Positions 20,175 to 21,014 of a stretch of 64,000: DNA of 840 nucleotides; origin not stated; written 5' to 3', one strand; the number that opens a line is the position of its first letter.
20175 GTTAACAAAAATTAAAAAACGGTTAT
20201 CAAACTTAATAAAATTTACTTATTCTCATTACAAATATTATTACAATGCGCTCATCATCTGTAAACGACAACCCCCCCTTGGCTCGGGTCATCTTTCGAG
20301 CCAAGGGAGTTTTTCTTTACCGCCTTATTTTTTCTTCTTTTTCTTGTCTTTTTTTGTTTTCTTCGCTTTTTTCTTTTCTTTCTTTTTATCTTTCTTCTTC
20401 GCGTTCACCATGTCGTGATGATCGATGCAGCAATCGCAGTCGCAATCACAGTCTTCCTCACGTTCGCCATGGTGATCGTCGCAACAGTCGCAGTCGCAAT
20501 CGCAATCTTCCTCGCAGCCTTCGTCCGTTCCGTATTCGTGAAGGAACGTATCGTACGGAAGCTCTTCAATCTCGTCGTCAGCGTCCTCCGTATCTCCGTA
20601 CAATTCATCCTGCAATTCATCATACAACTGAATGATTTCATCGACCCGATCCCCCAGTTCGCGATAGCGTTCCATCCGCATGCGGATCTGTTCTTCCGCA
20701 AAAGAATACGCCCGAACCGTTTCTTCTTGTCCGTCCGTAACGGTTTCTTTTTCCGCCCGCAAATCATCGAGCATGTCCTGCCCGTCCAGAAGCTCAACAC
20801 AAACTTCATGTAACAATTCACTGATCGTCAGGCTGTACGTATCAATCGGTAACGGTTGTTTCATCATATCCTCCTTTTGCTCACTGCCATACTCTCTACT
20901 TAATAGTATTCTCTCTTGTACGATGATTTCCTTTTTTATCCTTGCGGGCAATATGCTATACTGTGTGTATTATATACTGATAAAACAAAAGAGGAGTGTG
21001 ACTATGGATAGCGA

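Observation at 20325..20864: Small acidic protein with tandem (E)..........-DHH repeats and a 24-residue polylysine tail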

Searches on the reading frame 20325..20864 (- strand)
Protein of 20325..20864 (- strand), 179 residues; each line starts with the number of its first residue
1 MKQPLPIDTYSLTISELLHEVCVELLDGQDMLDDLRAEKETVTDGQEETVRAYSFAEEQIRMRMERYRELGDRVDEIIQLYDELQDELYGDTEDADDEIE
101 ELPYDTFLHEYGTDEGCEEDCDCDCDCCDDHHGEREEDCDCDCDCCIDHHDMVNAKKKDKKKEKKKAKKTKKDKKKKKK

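Call 3: search_protein_families(library=pfam, proteins=[window:20325-20864:-], max_evalue=1)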
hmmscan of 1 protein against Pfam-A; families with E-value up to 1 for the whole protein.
window:20325-20864:- (179 aa): 0 families

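Call 4: search_protein_families(library=ncbifam, proteins=[window:20325-20864:-], max_evalue=1)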
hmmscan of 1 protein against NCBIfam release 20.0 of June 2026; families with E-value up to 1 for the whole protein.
window:20325-20864:- (179 aa): 0 families

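Call 6: find_homologous_proteins(query=window:20328-20864:-, max_evalue=0.001)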
Query window:20328-20864:- (179 aa): 44 proteins with E <= 0.001 among 8000 candidates.
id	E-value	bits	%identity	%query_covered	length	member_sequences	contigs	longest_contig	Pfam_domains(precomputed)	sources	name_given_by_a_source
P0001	3.1e-111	388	100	100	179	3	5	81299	-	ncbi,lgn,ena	-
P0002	1.1e-65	239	80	62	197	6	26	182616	-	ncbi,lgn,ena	-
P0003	8.0e-57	210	78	64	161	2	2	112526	-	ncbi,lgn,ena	-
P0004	2.0e-29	121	59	46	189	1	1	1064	-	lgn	-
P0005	2.4e-29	121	60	46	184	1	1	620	-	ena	-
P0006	4.8e-29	120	59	46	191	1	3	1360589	-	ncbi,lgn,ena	-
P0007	9.6e-29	119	60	46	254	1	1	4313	-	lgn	-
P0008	7.3e-28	116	60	46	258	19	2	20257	-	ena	-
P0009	1.6e-27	115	60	56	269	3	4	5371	-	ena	-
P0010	7.1e-27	113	59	46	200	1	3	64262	-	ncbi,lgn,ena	-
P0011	1.1e-26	112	60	46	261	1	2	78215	-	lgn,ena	-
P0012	1.2e-26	112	59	46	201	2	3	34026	-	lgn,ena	-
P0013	1.6e-26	111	60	46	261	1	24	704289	-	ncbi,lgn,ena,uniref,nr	ncbi:MAG: hypothetical protein E6Y56_03090 [Negativicoccus succinicivorans]|uniref:hypothetical prot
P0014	3.2e-26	111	60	46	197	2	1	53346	-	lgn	-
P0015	4.0e-26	110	60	46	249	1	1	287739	-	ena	-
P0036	2.4e-21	95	60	46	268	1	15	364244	-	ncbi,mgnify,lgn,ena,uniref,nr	ncbi:primosomal protein N' [Negativicoccus succinicivorans]|mgnify:CR=1 FL=1|uniref:Primosomal prote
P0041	1.2e-20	92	51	51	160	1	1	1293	-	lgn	-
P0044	1.3e-18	86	53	47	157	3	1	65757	-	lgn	-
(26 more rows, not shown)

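Call 9: find_encoding_contigs(protein=P0002, flank=8000, max_places=3)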
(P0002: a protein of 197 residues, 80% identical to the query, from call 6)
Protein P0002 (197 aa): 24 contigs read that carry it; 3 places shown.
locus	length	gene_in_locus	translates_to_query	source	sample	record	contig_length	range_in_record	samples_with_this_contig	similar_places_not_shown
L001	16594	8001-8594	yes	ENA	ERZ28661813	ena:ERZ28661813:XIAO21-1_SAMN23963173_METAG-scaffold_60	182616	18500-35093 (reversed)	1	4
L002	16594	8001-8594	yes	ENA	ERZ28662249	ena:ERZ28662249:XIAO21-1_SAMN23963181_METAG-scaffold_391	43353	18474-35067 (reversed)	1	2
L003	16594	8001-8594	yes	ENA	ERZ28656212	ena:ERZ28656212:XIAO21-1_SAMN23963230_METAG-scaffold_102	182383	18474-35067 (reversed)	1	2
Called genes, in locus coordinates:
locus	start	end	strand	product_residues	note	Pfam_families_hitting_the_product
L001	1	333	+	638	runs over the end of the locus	PF02518:HATPase_c, PF00204:DNA_gyraseB, PF01751:Toprim, PF00986:DNA_gyraseB_C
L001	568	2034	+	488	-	PF00324:AA_permease, PF13520:AA_permease_2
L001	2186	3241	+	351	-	PF25917:BSH_RND (faint), PF25984:BSH_YknX (faint), PF25954:Beta-barrel_RND_2 (weak), PF25967:RND-MFP_C (weak), PF25975:CzcB_C (weak), PF25989:YknX_C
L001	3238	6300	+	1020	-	PF00873:ACR_tran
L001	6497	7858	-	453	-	PF01595:CNNM, PF00571:CBS (weak), PF03471:CorC_HlyC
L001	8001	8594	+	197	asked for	-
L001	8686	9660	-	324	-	PF03547:Mem_trans (faint)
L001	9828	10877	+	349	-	-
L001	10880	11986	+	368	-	PF01926:MMR_HSR1, PF02421:FeoB_N, PF06071:YchF-GTPase_C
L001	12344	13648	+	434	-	PF14691:Fer4_20, PF03807:F420_oxidored (faint), PF01262:AlaDh_PNT_C (faint), PF00070:Pyr_redox (faint), PF07992:Pyr_redox_2, PF13450:NAD_binding_8 (weak), PF13738:Pyr_redox_3 (faint)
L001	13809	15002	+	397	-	PF07690:MFS_1, PF12832:MFS_1_like (faint), PF05977:MFS_3 (faint), PF07690:MFS_1, PF00083:Sugar_tr (weak)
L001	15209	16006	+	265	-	PF03747:ADP_ribosyl_GH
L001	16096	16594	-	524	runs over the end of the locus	PF00528:BPD_transp_1, PF04069:OpuAC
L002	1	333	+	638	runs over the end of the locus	PF02518:HATPase_c, PF00204:DNA_gyraseB, PF01751:Toprim, PF00986:DNA_gyraseB_C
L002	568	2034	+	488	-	PF00324:AA_permease, PF13520:AA_permease_2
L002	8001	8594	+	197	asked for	-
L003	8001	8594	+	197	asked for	-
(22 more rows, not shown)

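Call 10: find_encoding_contigs(protein=P0036, flank=8000, max_places=3)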
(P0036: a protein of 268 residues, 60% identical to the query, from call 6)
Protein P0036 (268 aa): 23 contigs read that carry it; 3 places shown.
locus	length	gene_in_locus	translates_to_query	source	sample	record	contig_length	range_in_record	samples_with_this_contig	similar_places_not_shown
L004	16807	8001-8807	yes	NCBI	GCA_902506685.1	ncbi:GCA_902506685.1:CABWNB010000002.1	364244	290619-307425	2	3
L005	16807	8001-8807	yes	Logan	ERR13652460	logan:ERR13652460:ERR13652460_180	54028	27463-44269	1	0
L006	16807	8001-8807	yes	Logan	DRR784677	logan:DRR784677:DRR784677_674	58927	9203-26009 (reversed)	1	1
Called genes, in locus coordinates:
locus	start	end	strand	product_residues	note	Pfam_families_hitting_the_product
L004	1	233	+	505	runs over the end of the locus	PF00324:AA_permease, PF13520:AA_permease_2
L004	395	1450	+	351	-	PF00364:Biotin_lipoyl (faint), PF25881:HH_YBHG (weak), PF25954:Beta-barrel_RND_2 (weak), PF25967:RND-MFP_C, PF25975:CzcB_C (weak), PF25989:YknX_C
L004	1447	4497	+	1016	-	PF00873:ACR_tran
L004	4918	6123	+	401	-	PF00999:Na_H_Exchanger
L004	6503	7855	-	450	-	PF01595:CNNM, PF00571:CBS, PF03471:CorC_HlyC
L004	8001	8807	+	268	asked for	-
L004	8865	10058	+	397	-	PF00817:IMS, PF11798:IMS_HHH (weak), PF11799:IMS_C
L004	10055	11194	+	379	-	PF04389:Peptidase_M28, PF01546:Peptidase_M20, PF05343:Peptidase_M42 (weak), PF07687:M20_dimer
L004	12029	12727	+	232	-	PF03591:AzlC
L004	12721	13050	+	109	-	PF05437:AzlD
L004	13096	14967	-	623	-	PF13520:AA_permease_2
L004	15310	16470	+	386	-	PF25583:WCX (faint), PF13280:WYL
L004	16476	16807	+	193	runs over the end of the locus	PF02572:CobA_CobO_BtuR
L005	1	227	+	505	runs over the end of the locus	PF00324:AA_permease, PF13520:AA_permease_2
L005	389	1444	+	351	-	PF00364:Biotin_lipoyl (faint), PF25881:HH_YBHG (weak), PF25954:Beta-barrel_RND_2 (weak), PF25967:RND-MFP_C, PF25975:CzcB_C (weak), PF25989:YknX_C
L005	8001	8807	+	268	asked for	-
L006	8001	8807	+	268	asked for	-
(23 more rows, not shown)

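Call 11: find_encoding_contigs(protein=P0044, flank=8000, max_places=3)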
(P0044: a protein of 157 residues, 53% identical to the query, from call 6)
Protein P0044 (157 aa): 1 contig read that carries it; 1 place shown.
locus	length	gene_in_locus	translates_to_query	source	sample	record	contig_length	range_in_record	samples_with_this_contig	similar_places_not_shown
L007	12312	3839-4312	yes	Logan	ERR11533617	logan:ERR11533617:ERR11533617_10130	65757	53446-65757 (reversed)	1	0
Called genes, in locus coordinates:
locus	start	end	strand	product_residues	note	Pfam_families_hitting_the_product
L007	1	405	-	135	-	?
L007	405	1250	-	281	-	PF02569:Pantoate_ligase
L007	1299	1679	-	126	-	PF02261:Asp_decarbox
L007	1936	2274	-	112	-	-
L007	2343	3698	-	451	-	PF01595:CNNM, PF00571:CBS, PF03471:CorC_HlyC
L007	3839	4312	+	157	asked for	-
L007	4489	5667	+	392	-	PF00817:IMS, PF11798:IMS_HHH (faint), PF11799:IMS_C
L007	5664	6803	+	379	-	PF04389:Peptidase_M28, PF01546:Peptidase_M20, PF05343:Peptidase_M42 (weak), PF07687:M20_dimer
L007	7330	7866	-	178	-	-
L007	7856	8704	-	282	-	PF00376:MerR, PF13411:MerR_1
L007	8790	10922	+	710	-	PF07715:Plug (faint), PF00593:TonB_dep_Rec_b-barrel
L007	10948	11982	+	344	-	PF01497:Peripla_BP_2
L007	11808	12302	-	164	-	-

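Call 12: find_encoding_contigs(protein=P0041, flank=8000, max_places=3)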
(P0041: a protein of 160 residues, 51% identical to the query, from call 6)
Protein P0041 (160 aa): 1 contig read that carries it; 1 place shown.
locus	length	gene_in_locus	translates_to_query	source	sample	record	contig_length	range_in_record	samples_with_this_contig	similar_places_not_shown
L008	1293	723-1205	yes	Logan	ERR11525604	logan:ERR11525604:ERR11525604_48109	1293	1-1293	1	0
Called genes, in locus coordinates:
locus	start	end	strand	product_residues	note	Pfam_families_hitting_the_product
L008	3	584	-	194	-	?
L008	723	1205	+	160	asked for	-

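Call 13: find_encoding_contigs(protein=P0003, flank=8000, max_places=2)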
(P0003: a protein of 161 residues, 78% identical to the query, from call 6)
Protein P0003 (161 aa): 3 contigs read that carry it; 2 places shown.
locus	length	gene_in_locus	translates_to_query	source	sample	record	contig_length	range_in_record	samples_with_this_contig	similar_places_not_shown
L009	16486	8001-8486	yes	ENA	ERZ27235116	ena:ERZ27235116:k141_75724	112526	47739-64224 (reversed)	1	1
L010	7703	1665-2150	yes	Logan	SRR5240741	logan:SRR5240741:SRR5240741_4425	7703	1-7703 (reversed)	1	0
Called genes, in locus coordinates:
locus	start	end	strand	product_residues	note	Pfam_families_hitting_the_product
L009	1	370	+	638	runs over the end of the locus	PF02518:HATPase_c, PF00204:DNA_gyraseB, PF01751:Toprim, PF00986:DNA_gyraseB_C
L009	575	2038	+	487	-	PF00324:AA_permease, PF13520:AA_permease_2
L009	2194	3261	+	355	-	PF25917:BSH_RND (faint), PF25954:Beta-barrel_RND_2 (weak), PF25967:RND-MFP_C (weak), PF25975:CzcB_C (weak), PF25989:YknX_C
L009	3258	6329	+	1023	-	PF00873:ACR_tran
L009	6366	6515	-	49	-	-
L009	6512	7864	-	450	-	PF01595:CNNM, PF00571:CBS (weak), PF03471:CorC_HlyC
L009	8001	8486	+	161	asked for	-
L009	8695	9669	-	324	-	PF03547:Mem_trans (faint)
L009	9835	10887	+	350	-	-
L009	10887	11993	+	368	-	PF01926:MMR_HSR1, PF02421:FeoB_N, PF06071:YchF-GTPase_C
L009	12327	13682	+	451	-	PF14691:Fer4_20, PF01262:AlaDh_PNT_C (faint), PF00070:Pyr_redox (faint), PF07992:Pyr_redox_2, PF13450:NAD_binding_8 (weak), PF13738:Pyr_redox_3 (faint)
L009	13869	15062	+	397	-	PF07690:MFS_1, PF06779:MFS_4 (weak), PF12832:MFS_1_like (weak), PF07690:MFS_1, PF00083:Sugar_tr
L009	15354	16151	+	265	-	PF03747:ADP_ribosyl_GH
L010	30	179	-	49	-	-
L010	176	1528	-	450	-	PF01595:CNNM, PF00571:CBS (weak), PF03471:CorC_HlyC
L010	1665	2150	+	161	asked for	-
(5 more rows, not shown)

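Call 23: predict_structure(alignment_id=A1)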
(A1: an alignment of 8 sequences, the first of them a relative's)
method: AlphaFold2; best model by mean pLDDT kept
length: 179 residues; sequences in the alignment: 8
mean_pLDDT: 68.6   pTM: 0.42
mean pLDDT of the five models: 68.6, 67.1, 66.8, 66.1, 65.7
residues with pLDDT >= 90: 57; 70-90: 20; 50-70: 48; < 50: 54
segments of 3 or more residues with pLDDT < 50: 98-103, 105-125, 129-139, 141-143, 147-156
pLDDT, mean of each block of 10 residues (from residue 1): 52 88 97 93 79 94 97 95 87 53 43 38 48 44 49 49 62 65
secondary structure, 60 per line:
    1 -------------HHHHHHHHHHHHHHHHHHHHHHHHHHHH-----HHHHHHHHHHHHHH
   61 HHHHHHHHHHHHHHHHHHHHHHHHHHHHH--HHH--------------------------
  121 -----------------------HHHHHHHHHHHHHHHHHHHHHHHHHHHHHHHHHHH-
elements in order: H14-41 H47-89 H144-178

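Call 32: fold_search(model_id=the predicted structure, library=pdb)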
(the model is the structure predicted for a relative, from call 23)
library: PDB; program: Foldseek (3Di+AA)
matches with E <= 10: 348; with E <= 0.001: 0
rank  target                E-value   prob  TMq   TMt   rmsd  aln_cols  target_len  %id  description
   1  5n6x_A                1.3e-01  1.00  0.35  0.16   1.2        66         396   17  Crystal structure of the Legionella effector WipA (released 2017-04-19)
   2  5n72                  1.6e-01  1.00  0.35  0.17   1.2        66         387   17  Crystal structure of the Legionella effector WipA shorter construct (released 2017-04-19)
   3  5y9o_A                2.1e-01  0.99  0.32  0.15   2.4        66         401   17  The apo structure of Legionella pneumophila WipA (released 2018-05-16)
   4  5n6x_B                3.1e-01  1.00  0.34  0.16   1.8        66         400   17  Crystal structure of the Legionella effector WipA (released 2017-04-19)
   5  5y9o_B                4.0e-01  0.99  0.34  0.16   1.8        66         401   17  The apo structure of Legionella pneumophila WipA (released 2018-05-16)
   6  5n5e_D                5.5e-01  0.89  0.34  0.61  11.8        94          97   15  Crystal structure of encapsulated ferritin domain from Pyrococcus furiosus PFC_05175 (released 2018-01-24)
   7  6vme_B                5.5e-01  0.35  0.20  0.36   5.3        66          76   20  Human ESCRT-I heterotetramer headpiece (released 2020-05-20)
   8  6vme_F                7.7e-01  0.30  0.20  0.36   5.2        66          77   20  Human ESCRT-I heterotetramer headpiece (released 2020-05-20)
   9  6vme_I                7.7e-01  0.25  0.20  0.36   6.6        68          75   19  Human ESCRT-I heterotetramer headpiece (released 2020-05-20)
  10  6vme_H                7.7e-01  0.25  0.20  0.35   6.6        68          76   19  Human ESCRT-I heterotetramer headpiece (released 2020-05-20)
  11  6vme_G                9.4e-01  0.23  0.20  0.36   6.6        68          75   19  Human ESCRT-I heterotetramer headpiece (released 2020-05-20)
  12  6c48_D                1.0e+00  0.85  0.31  0.59   2.9        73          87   14  Crystal structure of B-Myb-LIN9-LIN52 complex (released 2018-09-19)
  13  3gvm_A                1.0e+00  0.66  0.33  0.56   4.5        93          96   17  Structure of the homodimeric WXG-100 family protein from Streptococcus agalactiae (released 2010-09-08)
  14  4fi5                  1.1e+00  0.33  0.24  0.46   4.5        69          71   20  Crystal structure of the N-terminal domain of Hantaan virus strain 76-118 nucleoprotein (released 2012-06-20)
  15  5n5e_A                1.1e+00  0.72  0.34  0.60  11.7        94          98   14  Crystal structure of encapsulated ferritin domain from Pyrococcus furiosus PFC_05175 (released 2018-01-24)
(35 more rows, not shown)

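Call 33: search_protein_families(library=pfam, proteins=[L008:3-584:-, L007:1936-2274:-], max_evalue=0.01)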
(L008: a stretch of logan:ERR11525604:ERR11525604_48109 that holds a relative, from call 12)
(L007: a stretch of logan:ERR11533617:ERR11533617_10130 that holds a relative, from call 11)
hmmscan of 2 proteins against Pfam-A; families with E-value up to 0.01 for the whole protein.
L008:3-584:- (194 aa): 1 family
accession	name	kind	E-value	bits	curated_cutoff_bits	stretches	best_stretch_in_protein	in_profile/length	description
PF01595.25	CNNM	-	1.7e-48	165.1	28.4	1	12-193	2-171/181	Cyclin M transmembrane N-terminal domain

L007:1936-2274:- (112 aa): 0 families

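Call 55: search_protein_families(library=phrogs, proteins=[P0044], max_evalue=1)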
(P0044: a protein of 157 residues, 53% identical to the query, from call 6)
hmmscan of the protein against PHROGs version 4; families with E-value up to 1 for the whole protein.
P0044 (157 aa): 0 families

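Call 67: search_protein_families(library=pfam, proteins=[L001:9828-10877:+, L001:8686-9660:-], max_evalue=0.01)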
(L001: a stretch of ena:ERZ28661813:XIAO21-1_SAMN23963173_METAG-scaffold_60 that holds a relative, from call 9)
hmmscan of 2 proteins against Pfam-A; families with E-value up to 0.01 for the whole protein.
L001:9828-10877:+ (349 aa): 0 families

L001:8686-9660:- (324 aa): 1 family
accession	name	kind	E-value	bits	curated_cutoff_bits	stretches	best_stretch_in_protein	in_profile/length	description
PF03547.23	Mem_trans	-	7.1e-09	35.2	25.7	2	11-145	5-143/343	Membrane transport protein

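Call 71: list_cluster_members(proteins=[P0001, P0002, P0003, P0044, P0046, P0045, P0048, P0047, P0041])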
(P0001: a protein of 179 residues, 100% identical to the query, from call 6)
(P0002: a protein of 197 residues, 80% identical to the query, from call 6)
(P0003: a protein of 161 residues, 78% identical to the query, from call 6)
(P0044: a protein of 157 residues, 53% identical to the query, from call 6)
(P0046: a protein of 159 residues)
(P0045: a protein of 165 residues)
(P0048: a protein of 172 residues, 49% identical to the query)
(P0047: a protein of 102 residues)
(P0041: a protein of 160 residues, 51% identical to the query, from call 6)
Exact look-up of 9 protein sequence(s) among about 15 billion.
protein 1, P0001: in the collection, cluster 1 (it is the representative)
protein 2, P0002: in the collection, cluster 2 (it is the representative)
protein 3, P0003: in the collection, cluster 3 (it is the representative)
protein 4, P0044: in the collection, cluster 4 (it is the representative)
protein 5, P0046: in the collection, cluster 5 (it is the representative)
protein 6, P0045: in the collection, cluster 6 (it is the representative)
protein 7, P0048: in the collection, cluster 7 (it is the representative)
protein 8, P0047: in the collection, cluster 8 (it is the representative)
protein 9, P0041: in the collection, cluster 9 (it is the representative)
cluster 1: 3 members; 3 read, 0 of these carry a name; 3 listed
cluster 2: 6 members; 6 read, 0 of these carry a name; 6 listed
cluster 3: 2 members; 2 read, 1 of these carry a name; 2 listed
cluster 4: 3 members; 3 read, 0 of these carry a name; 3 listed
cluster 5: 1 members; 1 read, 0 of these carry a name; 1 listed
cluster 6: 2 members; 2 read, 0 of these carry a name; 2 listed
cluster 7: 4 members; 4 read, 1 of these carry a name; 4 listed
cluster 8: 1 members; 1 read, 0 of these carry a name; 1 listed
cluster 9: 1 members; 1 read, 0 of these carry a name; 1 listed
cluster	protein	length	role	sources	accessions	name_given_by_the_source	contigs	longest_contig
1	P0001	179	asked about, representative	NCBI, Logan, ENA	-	-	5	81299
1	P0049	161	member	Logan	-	-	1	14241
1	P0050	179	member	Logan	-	-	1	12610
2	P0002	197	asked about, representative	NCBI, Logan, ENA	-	-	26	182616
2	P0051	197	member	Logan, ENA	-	-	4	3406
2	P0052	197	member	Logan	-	-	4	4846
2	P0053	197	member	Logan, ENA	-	-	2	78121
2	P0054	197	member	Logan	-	-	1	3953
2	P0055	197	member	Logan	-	-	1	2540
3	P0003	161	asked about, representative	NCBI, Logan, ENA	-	-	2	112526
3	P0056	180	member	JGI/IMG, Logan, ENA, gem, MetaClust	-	\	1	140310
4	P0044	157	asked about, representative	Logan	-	-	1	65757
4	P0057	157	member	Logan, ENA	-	-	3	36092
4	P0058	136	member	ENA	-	-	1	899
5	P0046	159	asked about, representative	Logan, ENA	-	-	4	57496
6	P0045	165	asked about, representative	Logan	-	-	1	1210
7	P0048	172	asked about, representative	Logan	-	-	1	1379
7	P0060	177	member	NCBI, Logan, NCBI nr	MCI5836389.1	MAG: hypothetical protein MR209_00920 [Veillonellaceae bacterium] | hypothetical protein [Veillonellaceae bacterium]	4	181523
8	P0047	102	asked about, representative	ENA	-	-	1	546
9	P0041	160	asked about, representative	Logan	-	-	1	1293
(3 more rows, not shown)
